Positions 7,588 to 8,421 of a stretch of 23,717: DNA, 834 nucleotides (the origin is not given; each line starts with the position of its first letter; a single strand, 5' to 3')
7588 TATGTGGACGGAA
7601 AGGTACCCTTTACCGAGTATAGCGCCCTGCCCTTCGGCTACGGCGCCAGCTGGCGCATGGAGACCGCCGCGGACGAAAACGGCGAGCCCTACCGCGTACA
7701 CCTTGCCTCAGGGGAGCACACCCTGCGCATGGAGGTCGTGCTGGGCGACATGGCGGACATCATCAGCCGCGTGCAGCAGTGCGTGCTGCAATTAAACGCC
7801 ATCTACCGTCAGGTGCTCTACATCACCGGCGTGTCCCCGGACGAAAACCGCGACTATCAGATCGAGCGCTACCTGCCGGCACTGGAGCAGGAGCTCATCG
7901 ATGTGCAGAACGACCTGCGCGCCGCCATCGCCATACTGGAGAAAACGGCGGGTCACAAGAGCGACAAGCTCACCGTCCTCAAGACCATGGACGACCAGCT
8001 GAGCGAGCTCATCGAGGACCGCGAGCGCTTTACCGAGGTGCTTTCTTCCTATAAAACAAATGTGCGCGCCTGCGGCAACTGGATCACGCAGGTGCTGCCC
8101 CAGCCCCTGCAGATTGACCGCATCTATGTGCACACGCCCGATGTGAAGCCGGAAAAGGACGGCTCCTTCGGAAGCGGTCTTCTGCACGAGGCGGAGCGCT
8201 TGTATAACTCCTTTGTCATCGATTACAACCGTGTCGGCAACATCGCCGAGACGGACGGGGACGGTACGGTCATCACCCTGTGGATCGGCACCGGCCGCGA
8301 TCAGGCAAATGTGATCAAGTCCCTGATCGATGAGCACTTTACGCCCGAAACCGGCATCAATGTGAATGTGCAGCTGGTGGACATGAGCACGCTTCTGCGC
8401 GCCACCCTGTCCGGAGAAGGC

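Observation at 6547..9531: Binding protein roughly twice the usual size: two CBM6/35-like modules and a helical segment fused upstream of an SBP domain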

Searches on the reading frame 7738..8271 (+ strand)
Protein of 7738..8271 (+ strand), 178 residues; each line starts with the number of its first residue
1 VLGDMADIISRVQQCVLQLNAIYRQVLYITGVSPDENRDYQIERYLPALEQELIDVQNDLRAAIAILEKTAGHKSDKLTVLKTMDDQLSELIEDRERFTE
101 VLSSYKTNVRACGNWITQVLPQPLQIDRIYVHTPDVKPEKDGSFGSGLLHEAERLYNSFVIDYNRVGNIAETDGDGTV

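Call 75: predict_structure(alignment_id=A6)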
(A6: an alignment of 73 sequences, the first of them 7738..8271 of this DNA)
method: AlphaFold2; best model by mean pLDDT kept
length: 178 residues; sequences in the alignment: 73
mean_pLDDT: 86.2   pTM: 0.68
mean pLDDT of the five models: 86.2, 85.0, 84.5, 84.4, 84.3
residues with pLDDT >= 90: 105; 70-90: 44; 50-70: 19; < 50: 10
segments of 3 or more residues with pLDDT < 50: 170-178
pLDDT, mean of each block of 10 residues (from residue 1): 85 98 98 95 97 98 95 86 98 96 97 94 71 76 76 81 57 46
secondary structure, 60 per line:
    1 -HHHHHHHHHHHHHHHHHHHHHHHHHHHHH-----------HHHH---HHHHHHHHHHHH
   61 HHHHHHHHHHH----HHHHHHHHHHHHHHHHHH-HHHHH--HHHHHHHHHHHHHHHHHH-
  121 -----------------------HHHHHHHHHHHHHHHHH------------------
elements in order: H2-30 H42-45 H49-71 H76-93 H95-99 H102-119 H144-160
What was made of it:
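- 7750..8106 (+): Four-helix bundle, aa ~399-516 (helices 399-427, 446-468, 473-496, 499-516). The family-invariant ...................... motif (aa 416-437) spans the end of helix 1 and the ordered loop after it. Second AlphaFold2 model, pLDDT 95-98 (call 75).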

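Call 78: fold_search(model_id=the predicted structure, library=pdb)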
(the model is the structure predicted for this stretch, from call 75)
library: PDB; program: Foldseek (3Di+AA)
matches with E <= 10: 300; with E <= 0.001: 0
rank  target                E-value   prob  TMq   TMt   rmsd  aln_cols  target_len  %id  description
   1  6m6u_D                1.9e-01  0.91  0.36  0.44   5.9       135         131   12  Crystal structure the toxin-antitoxin MntA-HpeT mutant-D39ED41E (released 2020-09-30)
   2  6m6u_I                2.9e-01  0.87  0.35  0.44   5.7       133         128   10  Crystal structure the toxin-antitoxin MntA-HpeT mutant-D39ED41E (released 2020-09-30)
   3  7bxo_H                3.2e-01  0.82  0.35  0.43   5.9       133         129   10  Crystal structure of the toxin-antitoxin with AMP-PNP (released 2020-09-30)
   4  3c98_B                3.2e-01  0.54  0.25  0.21  11.7       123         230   15  Revised structure of the munc18a-syntaxin1 complex (released 2008-03-25)
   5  3gei_C                3.7e-01  0.69  0.32  0.21   8.0       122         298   16  Crystal structure of MnmE from Chlorobium tepidum in complex with GCP (released 2009-10-27)
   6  1ez3_B                4.1e-01  0.28  0.20  0.26  11.7       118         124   19  CRYSTAL STRUCTURE OF THE NEURONAL T-SNARE SYNTAXIN-1A (released 2000-06-07)
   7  7bxo_D                4.8e-01  0.77  0.36  0.45   5.8       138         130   11  Crystal structure of the toxin-antitoxin with AMP-PNP (released 2020-09-30)
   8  1br0_MODEL_1_A        5.3e-01  0.18  0.18  0.25  11.6       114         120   19  THREE DIMENSIONAL STRUCTURE OF THE N-TERMINAL DOMAIN OF SYNTAXIN 1A (released 1998-09-02)
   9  2huj                  5.6e-01  0.95  0.45  0.59   4.5       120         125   12  Crystal structure of a protein of uknown function (NP_471338.1) from Listeria innocua at 1.74 A resolution (released 2006-08-08)
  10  7t03_MODEL_1_A        5.9e-01  0.90  0.38  0.57   5.2       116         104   12  NMR structure of a designed cold unfolding four helix bundle (released 2022-03-02)
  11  9kz9_Q                5.9e-01  0.77  0.37  0.44   7.3       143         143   11  Cryo-EM structure of PSI-ACPI from Rhodomonas sp. NIES-2332 at 2.08 angstroms resolution (released 2025-11-26)
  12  7bxo_F                5.9e-01  0.75  0.36  0.46   5.7       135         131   10  Crystal structure of the toxin-antitoxin with AMP-PNP (released 2020-09-30)
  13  1y4c_A                6.2e-01  0.89  0.38  0.17   5.2       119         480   13  Designed Helical Protein fusion MBP (released 2005-02-15)
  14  6m6w_B                6.5e-01  0.72  0.36  0.45   6.4       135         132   12  Crystal structure the toxin-antitoxin MntA-HpeT mutant-Y104A (released 2020-09-30)
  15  6m6w_D                7.2e-01  0.84  0.40  0.49   4.9       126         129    9  Crystal structure the toxin-antitoxin MntA-HpeT mutant-Y104A (released 2020-09-30)
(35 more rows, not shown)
